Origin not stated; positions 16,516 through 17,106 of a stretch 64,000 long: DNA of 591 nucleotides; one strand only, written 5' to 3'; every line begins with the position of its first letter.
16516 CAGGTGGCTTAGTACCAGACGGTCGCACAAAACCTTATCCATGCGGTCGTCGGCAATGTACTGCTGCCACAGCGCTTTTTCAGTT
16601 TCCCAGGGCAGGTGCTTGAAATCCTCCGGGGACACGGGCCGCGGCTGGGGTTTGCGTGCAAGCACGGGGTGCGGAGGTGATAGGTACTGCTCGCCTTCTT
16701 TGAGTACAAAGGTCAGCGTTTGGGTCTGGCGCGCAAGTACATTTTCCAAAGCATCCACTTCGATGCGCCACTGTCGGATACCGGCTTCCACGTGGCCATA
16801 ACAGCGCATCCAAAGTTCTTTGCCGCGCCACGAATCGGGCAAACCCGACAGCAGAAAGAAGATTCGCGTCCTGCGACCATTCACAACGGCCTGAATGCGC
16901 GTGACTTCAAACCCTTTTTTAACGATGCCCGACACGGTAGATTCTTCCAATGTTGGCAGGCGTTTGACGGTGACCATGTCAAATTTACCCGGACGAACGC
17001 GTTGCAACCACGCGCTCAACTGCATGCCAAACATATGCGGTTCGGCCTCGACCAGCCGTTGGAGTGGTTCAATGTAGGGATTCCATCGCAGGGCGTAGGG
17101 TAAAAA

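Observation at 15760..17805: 681-aa sigma-70 family protein with a duplicated-module N-terminal domain, downstream of mazEF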

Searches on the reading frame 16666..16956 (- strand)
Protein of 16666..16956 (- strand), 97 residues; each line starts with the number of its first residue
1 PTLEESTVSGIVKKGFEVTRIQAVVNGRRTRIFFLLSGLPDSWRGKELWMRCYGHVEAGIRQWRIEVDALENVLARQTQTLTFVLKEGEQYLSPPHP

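Call 49: search_protein_families(library=pfam, proteins=[window:16666-16956:-], max_evalue=10)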
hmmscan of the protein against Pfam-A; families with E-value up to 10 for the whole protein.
seq(97 aa): 2 families
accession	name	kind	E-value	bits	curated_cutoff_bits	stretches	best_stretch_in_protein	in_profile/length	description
PF22907.2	Ams1-like_1st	-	0.049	13.9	27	1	33-90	47-104/145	Alpha-mannosidase, jelly roll domain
PF22430.1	Aa-Ago_N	-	0.17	12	26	1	24-58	16-47/70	Ago, N-terminal domain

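Call 53: predict_structure(alignment_id=A4)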
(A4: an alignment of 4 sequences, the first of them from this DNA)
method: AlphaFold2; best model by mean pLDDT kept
length: 97 residues; sequences in the alignment: 4
mean_pLDDT: 83.7   pTM: 0.74
mean pLDDT of the five models: 83.7, 72.3, 68.5, 67.3, 62.6
residues with pLDDT >= 90: 15; 70-90: 75; 50-70: 7; < 50: 0
segments of 3 or more residues with pLDDT < 50: none
pLDDT, mean of each block of 10 residues (from residue 1): 81 75 82 86 89 88 91 83 88 71
secondary structure, 60 per line:
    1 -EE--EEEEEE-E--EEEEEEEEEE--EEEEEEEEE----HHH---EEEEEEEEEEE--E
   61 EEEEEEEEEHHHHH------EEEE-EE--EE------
elements in order: E6-11 E16-25 E28-36 E47-57 E60-69 H70-74 E81-84

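Call 56: fold_search(model_id=the predicted structure, library=pdb)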
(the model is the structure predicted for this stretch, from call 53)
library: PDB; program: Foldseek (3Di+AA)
matches with E <= 10: 269; with E <= 0.001: 0
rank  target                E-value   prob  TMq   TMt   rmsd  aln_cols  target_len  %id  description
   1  7dru_A                1.2e+00  0.12  0.29  0.21  13.6       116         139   13  Crystal Structure of the Dog Lipocalin Allergen Can f 1 (released 2021-11-10)
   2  5d8e_A                1.3e+00  0.13  0.30  0.28  15.5        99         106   13  crystal structure of SSB from homo sapiens (released 2016-08-17)
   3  2h5x_A                1.5e+00  0.09  0.22  0.14  11.6        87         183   11  RuvA from Mycobacterium tuberculosis (released 2006-08-15)
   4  8pn5_D                1.7e+00  0.21  0.32  0.12   8.2        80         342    8  Crystal structure of the HC7-Glu200Ala mutant complexed to a triglycopeptide (released 2024-03-06)
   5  6nre                  1.8e+00  0.20  0.30  0.20  10.6        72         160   10  Monomeric Lipocalin Can F 6 (released 2019-09-25)
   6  9exf_C                1.8e+00  0.09  0.25  0.11   9.5       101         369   11  Crystal structure of Yeast Clathrin Heavy Chain N-terminal domain bound to YAP1801 peptide (LIDM) (released 2024-11-13)
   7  9exf_B                1.8e+00  0.09  0.26  0.11   9.6       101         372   13  Crystal structure of Yeast Clathrin Heavy Chain N-terminal domain bound to YAP1801 peptide (LIDM) (released 2024-11-13)
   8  5d8f_A                1.8e+00  0.07  0.25  0.23  16.6       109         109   11  crystal structure of SSB and ssDNA complex from homo sapiens (released 2016-08-17)
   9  8pn5_G                1.8e+00  0.20  0.32  0.12   8.3        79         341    8  Crystal structure of the HC7-Glu200Ala mutant complexed to a triglycopeptide (released 2024-03-06)
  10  9ext_A                1.8e+00  0.09  0.25  0.11   9.7       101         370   13  Crystal structure of Yeast Clathrin Heavy Chain N-terminal domain bound to APL2/AP-1 Beta peptide (LLDL) (released 2024-11-13)
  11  9v9n_C                1.9e+00  0.16  0.31  0.09  12.8        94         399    8  Cryo-EM structure of KICSTOR CCC complex (state 5) (released 2025-11-12)
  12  5exv_B                1.9e+00  0.13  0.31  0.20  14.0       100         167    9  Crystal structure of heme binding protein HutX from Vibrio cholerae (released 2016-07-13)
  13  2wkc_B                1.9e+00  0.09  0.26  0.28  10.3       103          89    8  Crystal structure from a single-stranded DNA binding protein from the lactococcal phage p2 (released 2009-09-15)
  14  8epv                  2.1e+00  0.08  0.28  0.21  13.8       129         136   11  2.2 A crystal structure of the lipocalin cat allergen Fel d 7 (released 2023-04-05)
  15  8pn5_B                2.2e+00  0.18  0.32  0.12   8.4        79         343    8  Crystal structure of the HC7-Glu200Ala mutant complexed to a triglycopeptide (released 2024-03-06)
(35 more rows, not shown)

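Call 57: fold_search(model_id=the predicted structure, library=viral)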
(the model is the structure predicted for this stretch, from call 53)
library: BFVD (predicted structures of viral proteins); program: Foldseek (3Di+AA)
matches with E <= 10: 326; with E <= 0.001: 0
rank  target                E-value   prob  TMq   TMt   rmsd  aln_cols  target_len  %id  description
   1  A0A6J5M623            1.4e-01  0.25  0.23  0.20  11.6       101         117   11  Uncharacterized protein [uncultured Caudovirales phage]
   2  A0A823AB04            4.2e-01  0.20  0.23  0.04  10.1        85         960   13  (no name in the UniProt tables at hand)
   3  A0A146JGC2            6.5e-01  0.08  0.20  0.16  17.8       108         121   14  (no name in the UniProt tables at hand)
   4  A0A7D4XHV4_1          6.9e-01  0.15  0.26  0.04  11.9        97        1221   10  Polyprotein [Varroa jacobsoni virus 4]
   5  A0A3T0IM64            7.2e-01  0.09  0.20  0.08  11.6        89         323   11  DNA helicase [Escherichia phage vB_EcoM_005]
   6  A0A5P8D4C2            7.6e-01  0.25  0.33  0.29  12.8       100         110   13  (no name in the UniProt tables at hand)
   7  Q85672                7.6e-01  0.11  0.18  0.03   9.5        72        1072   12  Uncharacterized protein S3bis [Diadromus pulchellus idnoreovirus 1]
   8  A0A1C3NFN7            8.5e-01  0.54  0.34  0.12  11.8        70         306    4  (no name in the UniProt tables at hand)
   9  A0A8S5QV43            9.0e-01  0.12  0.29  0.07  14.1       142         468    5  Portal protein [Myoviridae sp. ctB3C22]
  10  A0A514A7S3            9.5e-01  0.18  0.31  0.25  11.3       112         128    6  (no name in the UniProt tables at hand)
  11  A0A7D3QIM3            9.5e-01  0.11  0.23  0.21  13.9        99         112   11  (no name in the UniProt tables at hand)
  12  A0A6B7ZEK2            1.0e+00  0.10  0.23  0.23   9.4        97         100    8  Uncharacterized protein [Klebsiella phage N1M2]
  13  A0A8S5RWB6            1.1e+00  0.08  0.21  0.17  14.1       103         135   12  Uncharacterized protein [Siphoviridae sp. ctHip2]
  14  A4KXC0                1.1e+00  0.28  0.38  0.25   6.8        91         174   13  Uncharacterized protein [Heliothis virescens ascovirus 3e]
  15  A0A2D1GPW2            1.1e+00  0.13  0.24  0.13  12.2        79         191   15  HNH endonuclease [Mycobacterium phage Kumao]
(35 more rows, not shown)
